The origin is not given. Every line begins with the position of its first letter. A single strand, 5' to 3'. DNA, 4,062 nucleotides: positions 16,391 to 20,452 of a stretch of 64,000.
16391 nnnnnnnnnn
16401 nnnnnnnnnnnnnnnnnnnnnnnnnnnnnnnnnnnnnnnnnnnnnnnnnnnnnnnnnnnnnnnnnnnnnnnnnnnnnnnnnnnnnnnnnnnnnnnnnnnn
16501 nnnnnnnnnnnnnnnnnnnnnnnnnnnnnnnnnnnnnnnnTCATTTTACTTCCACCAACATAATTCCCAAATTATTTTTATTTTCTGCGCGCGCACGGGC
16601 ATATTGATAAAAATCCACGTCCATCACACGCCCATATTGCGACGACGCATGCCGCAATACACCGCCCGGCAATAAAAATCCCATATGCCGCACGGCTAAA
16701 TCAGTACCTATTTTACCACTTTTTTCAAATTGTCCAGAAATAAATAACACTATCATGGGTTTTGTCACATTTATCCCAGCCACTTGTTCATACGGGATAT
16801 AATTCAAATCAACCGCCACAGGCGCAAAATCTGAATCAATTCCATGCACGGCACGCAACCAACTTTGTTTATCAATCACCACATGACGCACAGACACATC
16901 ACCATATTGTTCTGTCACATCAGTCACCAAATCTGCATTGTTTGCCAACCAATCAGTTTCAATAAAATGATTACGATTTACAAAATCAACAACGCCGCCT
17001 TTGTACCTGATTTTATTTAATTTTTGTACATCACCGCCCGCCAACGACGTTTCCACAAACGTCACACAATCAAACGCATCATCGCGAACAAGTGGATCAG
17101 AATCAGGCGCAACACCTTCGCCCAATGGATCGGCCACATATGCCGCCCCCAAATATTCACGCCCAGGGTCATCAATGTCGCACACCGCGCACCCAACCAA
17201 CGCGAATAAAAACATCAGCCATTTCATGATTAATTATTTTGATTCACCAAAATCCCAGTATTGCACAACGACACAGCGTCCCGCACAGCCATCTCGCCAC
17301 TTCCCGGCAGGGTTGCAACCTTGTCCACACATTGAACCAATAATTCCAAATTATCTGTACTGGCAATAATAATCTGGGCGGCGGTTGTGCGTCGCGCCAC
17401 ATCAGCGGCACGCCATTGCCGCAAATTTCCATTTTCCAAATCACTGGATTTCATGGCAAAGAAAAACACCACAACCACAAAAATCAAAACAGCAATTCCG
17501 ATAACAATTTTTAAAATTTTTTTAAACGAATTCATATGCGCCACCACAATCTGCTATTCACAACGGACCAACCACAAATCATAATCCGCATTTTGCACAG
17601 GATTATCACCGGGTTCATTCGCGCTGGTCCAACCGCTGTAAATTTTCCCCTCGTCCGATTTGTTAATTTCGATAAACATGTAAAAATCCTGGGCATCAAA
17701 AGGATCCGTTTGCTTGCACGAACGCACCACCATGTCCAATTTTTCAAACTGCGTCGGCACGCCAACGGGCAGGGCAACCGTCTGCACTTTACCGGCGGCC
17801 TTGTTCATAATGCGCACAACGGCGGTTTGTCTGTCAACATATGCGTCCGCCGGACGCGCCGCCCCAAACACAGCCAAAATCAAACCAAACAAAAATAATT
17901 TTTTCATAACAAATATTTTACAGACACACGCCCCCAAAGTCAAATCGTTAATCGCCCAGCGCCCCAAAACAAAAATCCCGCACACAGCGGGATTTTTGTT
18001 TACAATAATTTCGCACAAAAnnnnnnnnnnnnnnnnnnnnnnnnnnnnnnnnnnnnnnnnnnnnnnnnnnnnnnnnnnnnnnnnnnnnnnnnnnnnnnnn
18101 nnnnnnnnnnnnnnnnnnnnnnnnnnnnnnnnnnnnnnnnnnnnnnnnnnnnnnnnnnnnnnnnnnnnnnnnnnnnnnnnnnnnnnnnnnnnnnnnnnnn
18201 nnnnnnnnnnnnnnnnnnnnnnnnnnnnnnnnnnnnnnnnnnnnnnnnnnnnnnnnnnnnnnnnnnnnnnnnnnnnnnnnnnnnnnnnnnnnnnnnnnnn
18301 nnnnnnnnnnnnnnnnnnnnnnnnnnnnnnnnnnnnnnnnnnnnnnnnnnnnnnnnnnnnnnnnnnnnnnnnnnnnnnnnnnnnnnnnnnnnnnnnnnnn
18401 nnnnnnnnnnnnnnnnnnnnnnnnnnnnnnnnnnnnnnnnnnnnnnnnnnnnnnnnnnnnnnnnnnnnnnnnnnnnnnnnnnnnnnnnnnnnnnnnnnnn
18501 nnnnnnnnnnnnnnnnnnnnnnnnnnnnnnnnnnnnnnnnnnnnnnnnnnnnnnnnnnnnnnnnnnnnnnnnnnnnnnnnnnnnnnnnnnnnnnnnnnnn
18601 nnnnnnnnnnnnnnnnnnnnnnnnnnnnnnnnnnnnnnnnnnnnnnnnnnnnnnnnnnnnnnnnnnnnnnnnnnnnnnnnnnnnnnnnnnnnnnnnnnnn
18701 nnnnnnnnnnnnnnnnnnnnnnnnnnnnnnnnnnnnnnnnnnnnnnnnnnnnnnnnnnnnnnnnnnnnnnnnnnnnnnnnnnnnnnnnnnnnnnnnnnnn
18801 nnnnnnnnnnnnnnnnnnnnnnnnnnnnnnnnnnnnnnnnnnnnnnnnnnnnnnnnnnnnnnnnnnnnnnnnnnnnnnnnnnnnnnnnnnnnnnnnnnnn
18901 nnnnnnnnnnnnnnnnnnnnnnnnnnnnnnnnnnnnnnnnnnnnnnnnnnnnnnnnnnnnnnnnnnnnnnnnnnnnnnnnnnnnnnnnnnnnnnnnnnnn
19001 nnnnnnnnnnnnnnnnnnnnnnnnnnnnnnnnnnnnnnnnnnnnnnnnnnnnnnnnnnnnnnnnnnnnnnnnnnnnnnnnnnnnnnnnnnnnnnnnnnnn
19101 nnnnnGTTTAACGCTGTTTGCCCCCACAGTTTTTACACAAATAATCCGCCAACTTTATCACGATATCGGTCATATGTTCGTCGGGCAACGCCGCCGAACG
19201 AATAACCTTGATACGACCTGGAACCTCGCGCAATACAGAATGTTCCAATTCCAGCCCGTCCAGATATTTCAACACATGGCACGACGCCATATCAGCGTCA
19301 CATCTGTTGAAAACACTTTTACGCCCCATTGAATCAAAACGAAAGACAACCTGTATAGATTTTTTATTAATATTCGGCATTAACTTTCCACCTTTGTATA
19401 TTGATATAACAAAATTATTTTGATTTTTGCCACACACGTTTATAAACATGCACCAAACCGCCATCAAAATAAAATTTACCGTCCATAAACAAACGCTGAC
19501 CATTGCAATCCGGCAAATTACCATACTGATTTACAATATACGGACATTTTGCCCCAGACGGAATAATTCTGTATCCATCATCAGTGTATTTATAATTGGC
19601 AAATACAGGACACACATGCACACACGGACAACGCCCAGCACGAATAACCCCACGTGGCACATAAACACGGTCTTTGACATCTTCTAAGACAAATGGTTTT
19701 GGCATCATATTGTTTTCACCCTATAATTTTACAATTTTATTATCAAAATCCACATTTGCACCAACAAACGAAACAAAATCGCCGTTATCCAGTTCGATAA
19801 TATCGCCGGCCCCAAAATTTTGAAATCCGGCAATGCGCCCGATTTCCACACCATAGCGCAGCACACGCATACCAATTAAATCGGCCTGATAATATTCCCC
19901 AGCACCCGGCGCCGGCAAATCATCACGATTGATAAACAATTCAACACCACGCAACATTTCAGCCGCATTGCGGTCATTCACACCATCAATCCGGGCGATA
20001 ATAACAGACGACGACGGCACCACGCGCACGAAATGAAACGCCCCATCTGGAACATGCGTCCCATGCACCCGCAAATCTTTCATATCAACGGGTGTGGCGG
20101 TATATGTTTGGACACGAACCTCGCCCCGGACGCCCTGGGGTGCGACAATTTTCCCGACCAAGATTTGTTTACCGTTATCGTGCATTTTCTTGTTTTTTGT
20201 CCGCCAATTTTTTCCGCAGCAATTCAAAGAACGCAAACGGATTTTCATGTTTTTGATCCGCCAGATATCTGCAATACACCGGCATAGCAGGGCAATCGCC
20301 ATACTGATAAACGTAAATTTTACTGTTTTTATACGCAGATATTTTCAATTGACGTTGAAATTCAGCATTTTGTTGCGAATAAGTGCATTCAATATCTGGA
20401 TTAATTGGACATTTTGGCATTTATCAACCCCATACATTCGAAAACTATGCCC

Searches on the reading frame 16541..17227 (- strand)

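Call 21: search_protein_families(library=pfam, proteins=[window:16541-17227:-], max_evalue=0.00001)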
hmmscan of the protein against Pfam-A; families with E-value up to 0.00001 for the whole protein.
window:16541-17227:- (228 aa): 1 family
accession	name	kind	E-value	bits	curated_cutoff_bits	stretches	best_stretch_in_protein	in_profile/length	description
PF07313.18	AmiA-like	-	3e-26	92.6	27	1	22-212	3-198/202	N-acetylmuramoyl-L-alanine amidase-like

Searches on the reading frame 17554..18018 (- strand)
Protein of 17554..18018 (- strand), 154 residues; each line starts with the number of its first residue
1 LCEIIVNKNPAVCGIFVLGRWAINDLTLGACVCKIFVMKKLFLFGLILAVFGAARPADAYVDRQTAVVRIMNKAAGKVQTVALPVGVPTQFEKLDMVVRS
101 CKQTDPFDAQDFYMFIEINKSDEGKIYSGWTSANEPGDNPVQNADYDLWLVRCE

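Call 21: search_protein_families(library=pfam, proteins=[window:17554-18018:-], max_evalue=0.00001)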
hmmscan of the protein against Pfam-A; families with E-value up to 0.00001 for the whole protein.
window:17554-18018:- (154 aa): 1 family
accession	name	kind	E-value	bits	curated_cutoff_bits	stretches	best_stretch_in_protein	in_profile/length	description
PF09923.14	DUF2155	-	5.6e-20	71.7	27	1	66-153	1-89/89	Uncharacterized protein conserved in bacteria (DUF2155)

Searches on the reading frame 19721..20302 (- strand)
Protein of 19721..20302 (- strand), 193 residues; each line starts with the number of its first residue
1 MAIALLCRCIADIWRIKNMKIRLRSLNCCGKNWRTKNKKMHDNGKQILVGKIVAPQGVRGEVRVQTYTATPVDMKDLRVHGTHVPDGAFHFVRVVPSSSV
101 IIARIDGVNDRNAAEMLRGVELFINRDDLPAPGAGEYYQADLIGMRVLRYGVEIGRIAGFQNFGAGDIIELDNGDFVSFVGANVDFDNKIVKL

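Call 21: search_protein_families(library=pfam, proteins=[window:19721-20302:-], max_evalue=0.00001)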
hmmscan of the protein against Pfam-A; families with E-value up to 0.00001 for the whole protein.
window:19721-20302:- (193 aa): 1 family
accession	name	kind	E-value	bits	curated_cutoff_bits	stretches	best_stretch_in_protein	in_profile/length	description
PF01782.24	RimM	-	5.2e-15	55.9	23.5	1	49-128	2-84/84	RimM N-terminal domain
